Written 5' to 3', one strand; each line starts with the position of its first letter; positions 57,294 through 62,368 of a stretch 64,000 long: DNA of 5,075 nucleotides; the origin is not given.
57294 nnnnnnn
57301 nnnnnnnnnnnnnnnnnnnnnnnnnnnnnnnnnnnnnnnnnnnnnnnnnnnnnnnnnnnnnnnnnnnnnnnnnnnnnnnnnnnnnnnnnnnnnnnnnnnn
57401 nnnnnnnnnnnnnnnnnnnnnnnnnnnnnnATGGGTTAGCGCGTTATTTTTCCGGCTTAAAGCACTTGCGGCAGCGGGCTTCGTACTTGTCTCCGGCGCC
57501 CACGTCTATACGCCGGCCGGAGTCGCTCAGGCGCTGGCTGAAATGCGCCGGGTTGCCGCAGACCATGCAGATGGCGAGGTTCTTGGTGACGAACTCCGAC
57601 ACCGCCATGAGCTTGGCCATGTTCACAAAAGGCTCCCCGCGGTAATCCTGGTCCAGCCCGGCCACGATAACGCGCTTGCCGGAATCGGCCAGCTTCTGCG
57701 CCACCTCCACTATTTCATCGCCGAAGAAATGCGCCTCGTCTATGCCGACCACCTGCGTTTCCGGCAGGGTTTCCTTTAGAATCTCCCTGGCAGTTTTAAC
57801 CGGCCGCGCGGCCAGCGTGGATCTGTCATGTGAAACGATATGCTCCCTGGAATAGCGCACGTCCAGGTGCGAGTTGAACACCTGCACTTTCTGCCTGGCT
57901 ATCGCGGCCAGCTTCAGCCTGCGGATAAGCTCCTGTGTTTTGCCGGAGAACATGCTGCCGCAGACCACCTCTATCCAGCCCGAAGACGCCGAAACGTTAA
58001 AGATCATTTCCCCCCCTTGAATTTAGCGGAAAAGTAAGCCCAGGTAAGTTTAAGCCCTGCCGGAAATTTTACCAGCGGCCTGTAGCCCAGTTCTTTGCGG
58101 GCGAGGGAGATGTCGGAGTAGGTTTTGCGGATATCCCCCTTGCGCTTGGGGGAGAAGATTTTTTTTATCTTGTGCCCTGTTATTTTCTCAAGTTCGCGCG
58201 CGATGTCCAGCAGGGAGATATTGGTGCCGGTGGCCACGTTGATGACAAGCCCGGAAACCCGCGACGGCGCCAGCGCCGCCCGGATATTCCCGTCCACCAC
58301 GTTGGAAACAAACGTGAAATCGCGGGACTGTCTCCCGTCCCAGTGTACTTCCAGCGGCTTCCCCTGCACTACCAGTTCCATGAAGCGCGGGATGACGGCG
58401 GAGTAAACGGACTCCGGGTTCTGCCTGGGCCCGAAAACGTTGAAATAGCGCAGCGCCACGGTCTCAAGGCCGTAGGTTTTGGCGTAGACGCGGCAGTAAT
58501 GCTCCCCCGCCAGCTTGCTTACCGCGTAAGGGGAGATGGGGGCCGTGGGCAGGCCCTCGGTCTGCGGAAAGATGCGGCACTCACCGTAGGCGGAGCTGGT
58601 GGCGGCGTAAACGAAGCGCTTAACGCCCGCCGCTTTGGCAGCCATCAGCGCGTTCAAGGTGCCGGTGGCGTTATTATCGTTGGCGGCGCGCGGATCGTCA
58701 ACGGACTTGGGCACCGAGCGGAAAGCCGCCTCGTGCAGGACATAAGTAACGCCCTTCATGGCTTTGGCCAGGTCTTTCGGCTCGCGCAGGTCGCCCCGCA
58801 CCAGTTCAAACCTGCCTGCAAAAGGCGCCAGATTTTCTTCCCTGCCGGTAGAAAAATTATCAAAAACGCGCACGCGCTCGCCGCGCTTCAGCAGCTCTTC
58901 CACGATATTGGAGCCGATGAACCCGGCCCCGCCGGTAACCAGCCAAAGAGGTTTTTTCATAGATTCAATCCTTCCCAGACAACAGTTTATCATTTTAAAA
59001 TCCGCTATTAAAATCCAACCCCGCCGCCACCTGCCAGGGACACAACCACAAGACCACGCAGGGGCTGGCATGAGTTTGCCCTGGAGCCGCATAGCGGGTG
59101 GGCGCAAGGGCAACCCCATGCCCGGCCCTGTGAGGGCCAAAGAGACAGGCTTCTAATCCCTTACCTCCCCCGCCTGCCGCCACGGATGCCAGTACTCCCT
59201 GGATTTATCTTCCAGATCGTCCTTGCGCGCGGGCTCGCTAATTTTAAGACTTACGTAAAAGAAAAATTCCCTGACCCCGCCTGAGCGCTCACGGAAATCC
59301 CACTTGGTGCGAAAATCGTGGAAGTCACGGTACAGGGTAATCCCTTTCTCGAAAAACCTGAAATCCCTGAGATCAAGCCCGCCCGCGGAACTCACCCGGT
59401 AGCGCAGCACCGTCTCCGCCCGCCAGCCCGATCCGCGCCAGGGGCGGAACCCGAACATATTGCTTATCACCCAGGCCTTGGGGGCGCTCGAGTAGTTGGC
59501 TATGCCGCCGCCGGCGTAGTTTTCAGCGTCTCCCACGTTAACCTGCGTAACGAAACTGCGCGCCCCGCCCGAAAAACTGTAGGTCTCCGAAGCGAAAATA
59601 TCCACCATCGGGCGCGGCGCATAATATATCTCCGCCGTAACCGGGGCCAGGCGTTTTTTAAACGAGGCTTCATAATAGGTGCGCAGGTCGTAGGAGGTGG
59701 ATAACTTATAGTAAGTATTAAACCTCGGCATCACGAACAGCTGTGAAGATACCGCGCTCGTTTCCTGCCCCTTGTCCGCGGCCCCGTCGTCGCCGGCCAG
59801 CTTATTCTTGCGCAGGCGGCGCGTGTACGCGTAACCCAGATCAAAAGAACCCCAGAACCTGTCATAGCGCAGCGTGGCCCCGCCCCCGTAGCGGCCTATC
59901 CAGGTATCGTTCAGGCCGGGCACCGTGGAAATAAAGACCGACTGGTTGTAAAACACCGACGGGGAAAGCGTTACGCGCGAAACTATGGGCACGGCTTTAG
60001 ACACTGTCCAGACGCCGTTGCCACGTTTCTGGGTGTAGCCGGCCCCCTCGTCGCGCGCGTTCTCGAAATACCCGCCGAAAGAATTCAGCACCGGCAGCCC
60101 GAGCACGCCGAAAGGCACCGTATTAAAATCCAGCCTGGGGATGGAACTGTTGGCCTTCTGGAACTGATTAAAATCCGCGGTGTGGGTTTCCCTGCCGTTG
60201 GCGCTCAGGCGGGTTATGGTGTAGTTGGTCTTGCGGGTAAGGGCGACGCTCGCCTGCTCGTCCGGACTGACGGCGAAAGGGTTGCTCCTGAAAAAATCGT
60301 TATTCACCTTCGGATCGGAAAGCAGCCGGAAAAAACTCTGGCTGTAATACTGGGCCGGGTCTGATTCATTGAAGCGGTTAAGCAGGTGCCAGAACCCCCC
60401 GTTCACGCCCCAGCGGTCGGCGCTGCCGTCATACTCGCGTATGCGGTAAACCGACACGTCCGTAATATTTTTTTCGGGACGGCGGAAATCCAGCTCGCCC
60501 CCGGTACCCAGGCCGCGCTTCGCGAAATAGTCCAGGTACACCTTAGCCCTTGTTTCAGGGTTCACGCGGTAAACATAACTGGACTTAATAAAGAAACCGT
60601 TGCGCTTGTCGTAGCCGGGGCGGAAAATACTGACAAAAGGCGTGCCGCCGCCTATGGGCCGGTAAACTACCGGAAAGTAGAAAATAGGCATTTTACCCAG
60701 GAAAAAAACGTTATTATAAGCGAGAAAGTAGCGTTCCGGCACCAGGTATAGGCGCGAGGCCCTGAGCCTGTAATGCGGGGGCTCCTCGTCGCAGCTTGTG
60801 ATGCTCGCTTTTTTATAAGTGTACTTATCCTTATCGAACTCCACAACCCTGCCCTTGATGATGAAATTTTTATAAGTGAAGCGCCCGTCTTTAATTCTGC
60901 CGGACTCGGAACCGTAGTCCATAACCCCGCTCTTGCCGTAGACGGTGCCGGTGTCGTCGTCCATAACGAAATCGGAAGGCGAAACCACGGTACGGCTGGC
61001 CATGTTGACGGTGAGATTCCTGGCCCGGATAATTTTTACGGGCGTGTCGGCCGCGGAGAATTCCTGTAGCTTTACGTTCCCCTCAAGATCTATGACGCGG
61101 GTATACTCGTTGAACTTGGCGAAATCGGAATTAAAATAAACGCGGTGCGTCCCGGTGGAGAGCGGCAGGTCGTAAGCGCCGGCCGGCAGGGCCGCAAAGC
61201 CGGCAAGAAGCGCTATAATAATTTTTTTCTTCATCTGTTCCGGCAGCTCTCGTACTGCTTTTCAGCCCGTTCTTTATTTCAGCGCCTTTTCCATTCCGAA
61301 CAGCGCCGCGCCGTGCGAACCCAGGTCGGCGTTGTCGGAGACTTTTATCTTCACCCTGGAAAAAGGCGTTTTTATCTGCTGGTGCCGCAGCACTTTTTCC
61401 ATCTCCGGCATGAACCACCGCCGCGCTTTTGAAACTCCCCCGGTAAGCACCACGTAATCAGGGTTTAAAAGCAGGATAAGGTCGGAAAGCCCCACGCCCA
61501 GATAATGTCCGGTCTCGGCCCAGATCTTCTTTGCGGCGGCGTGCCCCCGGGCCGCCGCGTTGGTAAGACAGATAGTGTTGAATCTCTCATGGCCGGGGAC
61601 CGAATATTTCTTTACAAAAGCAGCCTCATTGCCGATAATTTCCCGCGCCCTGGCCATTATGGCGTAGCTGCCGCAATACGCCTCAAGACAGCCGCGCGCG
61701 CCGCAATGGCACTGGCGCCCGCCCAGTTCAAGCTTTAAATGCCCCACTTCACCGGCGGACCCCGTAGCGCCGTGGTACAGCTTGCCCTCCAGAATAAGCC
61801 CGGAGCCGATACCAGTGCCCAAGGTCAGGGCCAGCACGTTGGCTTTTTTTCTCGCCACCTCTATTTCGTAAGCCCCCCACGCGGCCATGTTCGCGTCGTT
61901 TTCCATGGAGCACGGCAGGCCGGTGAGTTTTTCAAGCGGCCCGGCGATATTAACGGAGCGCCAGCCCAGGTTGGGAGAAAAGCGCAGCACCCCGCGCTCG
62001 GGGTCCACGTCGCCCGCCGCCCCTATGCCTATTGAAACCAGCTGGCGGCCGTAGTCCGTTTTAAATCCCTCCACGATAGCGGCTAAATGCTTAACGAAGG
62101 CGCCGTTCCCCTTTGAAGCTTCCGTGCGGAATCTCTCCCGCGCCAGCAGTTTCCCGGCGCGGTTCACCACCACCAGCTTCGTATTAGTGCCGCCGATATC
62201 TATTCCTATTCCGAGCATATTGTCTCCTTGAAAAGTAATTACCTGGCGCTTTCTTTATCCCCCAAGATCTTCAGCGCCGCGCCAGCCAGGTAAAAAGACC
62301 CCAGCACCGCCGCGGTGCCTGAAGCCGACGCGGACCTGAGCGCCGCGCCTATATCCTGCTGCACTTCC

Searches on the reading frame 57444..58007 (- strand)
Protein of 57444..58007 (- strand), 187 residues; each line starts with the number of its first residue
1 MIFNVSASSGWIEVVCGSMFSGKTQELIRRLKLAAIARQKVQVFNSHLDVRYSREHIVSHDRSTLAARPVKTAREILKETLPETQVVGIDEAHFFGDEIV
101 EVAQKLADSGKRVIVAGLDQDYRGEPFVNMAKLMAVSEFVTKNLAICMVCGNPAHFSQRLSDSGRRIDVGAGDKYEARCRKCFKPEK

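Call 74: search_protein_families(library=pfam, proteins=[window:57444-58007:-], max_evalue=0.00001)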
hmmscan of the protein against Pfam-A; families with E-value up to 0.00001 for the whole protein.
window:57444-58007:- (187 aa): 1 family
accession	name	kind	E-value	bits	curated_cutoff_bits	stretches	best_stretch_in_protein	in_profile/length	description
PF00265.24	TK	-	1.7e-52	178.3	20.6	1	10-183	1-176/176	Thymidine kinase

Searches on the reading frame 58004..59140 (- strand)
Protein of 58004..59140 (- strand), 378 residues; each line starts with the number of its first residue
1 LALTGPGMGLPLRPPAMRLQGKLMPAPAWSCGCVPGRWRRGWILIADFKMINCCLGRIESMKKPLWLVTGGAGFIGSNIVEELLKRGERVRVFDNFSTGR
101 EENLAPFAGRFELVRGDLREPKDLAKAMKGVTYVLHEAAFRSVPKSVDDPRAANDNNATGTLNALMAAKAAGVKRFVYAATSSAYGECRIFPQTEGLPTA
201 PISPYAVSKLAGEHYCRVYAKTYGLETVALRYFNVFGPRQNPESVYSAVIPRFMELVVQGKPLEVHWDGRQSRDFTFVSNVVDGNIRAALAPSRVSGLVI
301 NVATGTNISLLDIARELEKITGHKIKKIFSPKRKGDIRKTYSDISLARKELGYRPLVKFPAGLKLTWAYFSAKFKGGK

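Call 74: search_protein_families(library=pfam, proteins=[window:58004-59140:-], max_evalue=0.00001)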
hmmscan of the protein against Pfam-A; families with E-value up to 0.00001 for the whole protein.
window:58004-59140:- (378 aa): 8 families
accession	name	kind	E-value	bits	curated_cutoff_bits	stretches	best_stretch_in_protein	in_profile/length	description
PF01370.27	Epimerase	-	2.2e-61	207.8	20.9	1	66-303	1-240/240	NAD dependent epimerase/dehydratase family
PF16363.11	GDP_Man_Dehyd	-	8.6e-55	186.9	27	1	67-364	1-330/332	GDP-mannose 4,6 dehydratase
PF01073.25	3Beta_HSD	-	1.3e-24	87.2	22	1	67-289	1-229/280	3-beta hydroxysteroid dehydrogenase/isomerase family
PF02719.21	Polysacc_synt_2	-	2.3e-19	70.1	20.2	1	67-326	2-252/293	Polysaccharide biosynthesis protein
PF13460.12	NAD_binding_10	-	3e-14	53.7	27.2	1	70-217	1-132/184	NAD(P)H-binding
PF07993.18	NAD_binding_4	-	9.8e-12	45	20.1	1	68-242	1-214/258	Male sterility protein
PF04321.23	RmlD_sub_bind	-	9.5e-11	41.7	27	1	67-241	4-157/287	RmlD substrate binding domain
PF05368.20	NmrA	-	6e-10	39.6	27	1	67-181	6-107/298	NmrA-like family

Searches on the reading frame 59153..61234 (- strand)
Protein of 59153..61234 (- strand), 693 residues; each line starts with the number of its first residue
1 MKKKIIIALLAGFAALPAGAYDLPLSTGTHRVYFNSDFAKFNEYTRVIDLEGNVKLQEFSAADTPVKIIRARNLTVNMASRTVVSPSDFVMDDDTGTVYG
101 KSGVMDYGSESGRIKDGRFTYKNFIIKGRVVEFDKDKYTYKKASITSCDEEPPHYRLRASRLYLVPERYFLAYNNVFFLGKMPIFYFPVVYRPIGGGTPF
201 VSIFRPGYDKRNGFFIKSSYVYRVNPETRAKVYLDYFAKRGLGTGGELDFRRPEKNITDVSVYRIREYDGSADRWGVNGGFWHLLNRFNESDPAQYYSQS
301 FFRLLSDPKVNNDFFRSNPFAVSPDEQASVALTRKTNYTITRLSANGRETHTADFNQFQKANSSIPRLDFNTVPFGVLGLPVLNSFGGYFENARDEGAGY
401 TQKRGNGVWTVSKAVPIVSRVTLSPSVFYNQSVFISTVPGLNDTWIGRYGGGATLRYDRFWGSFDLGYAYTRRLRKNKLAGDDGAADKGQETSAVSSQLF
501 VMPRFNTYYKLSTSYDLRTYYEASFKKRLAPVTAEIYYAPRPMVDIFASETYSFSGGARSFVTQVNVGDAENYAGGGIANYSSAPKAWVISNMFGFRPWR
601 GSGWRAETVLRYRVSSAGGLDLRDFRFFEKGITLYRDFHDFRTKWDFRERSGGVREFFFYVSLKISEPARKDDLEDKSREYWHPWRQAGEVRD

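Call 75: search_protein_families(library=pfam, proteins=[window:59153-61234:-], max_evalue=0.01)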
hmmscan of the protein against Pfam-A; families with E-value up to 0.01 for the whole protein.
window:59153-61234:- (693 aa): 1 family
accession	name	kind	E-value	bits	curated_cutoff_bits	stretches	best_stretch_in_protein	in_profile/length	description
PF06835.18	LptC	-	4.7e-05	23.5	21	1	29-100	82-152/175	Lipopolysaccharide-assembly, LptC-related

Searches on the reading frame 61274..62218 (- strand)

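Call 75: search_protein_families(library=pfam, proteins=[window:61274-62218:-], max_evalue=0.01)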
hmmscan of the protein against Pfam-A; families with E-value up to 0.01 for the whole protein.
window:61274-62218:- (314 aa): 4 families
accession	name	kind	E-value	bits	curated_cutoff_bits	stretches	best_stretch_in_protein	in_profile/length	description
PF00480.26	ROK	-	2.1e-59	201.9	22.9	1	4-305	2-288/294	ROK family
PF01869.26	BcrAD_BadFG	-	3.8e-06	27.1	31.5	1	4-36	1-33/271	BadF/BadG/BcrA/BcrD ATPase family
PF00370.27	FGGY_N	-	0.00097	19.2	28.8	1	4-37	3-36/245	FGGY family of carbohydrate kinases, N-terminal domain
PF02685.22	Glucokinase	-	0.001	18.6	22.1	1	7-163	4-161/314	Glucokinase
